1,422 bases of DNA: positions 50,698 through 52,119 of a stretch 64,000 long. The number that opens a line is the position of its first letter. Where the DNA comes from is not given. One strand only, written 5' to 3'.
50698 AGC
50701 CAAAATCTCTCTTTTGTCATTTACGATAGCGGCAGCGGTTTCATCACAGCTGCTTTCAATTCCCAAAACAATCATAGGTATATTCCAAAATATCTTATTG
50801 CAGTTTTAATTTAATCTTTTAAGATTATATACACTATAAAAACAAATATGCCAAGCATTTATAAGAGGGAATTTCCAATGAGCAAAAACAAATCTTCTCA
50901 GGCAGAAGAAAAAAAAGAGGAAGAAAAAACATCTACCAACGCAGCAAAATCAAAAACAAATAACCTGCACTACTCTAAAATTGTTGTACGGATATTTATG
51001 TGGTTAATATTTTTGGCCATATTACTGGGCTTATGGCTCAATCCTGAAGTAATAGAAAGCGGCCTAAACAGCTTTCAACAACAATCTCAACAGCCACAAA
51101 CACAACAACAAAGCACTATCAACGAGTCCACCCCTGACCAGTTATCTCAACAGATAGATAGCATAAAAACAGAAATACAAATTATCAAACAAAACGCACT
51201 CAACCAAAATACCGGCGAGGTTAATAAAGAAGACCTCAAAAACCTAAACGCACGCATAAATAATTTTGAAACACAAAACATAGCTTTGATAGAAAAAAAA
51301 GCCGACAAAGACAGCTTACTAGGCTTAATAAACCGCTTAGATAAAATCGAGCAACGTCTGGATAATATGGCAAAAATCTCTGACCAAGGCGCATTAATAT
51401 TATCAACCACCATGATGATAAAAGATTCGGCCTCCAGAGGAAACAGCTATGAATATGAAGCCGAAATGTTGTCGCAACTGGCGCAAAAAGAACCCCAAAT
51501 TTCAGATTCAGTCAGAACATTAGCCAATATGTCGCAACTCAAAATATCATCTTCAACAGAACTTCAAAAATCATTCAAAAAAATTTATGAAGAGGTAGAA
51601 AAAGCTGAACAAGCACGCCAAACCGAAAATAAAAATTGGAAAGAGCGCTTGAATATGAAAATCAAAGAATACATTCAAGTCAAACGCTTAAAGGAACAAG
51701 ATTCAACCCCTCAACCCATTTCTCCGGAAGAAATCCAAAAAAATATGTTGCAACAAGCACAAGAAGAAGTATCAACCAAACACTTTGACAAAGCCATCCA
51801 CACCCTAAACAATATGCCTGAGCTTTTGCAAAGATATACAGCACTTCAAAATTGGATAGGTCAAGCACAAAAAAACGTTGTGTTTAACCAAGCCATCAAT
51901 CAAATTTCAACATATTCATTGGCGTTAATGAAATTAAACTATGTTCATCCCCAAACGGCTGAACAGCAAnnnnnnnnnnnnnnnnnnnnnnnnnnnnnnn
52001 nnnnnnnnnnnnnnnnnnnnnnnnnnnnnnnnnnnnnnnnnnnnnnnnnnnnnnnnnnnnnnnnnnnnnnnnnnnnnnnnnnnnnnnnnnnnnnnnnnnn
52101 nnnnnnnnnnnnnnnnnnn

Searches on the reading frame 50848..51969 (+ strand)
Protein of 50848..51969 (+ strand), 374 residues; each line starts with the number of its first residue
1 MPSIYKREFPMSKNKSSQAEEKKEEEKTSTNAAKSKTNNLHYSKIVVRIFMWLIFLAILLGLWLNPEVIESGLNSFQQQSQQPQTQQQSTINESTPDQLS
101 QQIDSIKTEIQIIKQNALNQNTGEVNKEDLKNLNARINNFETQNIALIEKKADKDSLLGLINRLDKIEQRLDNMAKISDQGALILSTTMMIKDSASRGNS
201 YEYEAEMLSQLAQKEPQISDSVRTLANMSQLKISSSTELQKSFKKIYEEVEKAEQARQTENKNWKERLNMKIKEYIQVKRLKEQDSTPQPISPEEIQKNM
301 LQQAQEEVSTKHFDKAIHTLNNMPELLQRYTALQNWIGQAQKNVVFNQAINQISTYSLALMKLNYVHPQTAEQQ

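Call 12: search_protein_families(library=pfam, proteins=[window:50848-51969:+], max_evalue=0.001)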
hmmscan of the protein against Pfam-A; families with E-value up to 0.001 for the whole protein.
window:50848-51969:+ (374 aa): 0 families

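Call 54: search_protein_families(library=pfam, proteins=[window:50848-51969:+], max_evalue=5)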
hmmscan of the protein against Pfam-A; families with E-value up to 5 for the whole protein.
window:50848-51969:+ (374 aa): 4 families
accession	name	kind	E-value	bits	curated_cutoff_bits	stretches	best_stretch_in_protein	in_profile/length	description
PF03040.20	CemA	-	0.42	10.9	27.4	2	44-135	6-97/229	CemA family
PF17511.7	Mobilization_B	-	0.52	11.1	27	1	13-71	68-125/136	Mobilization protein B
PF04158.19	Sof1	-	2.2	9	25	1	254-306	10-62/87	Sof1-like domain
PF22888.1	FIMAH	-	3.1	8.9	24.8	1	298-344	26-71/81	FIMAH domain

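Call 57: search_protein_families(library=ncbifam, proteins=[window:50848-51969:+], max_evalue=0.001)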
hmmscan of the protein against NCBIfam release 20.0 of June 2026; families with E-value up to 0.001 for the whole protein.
window:50848-51969:+ (374 aa): 0 families
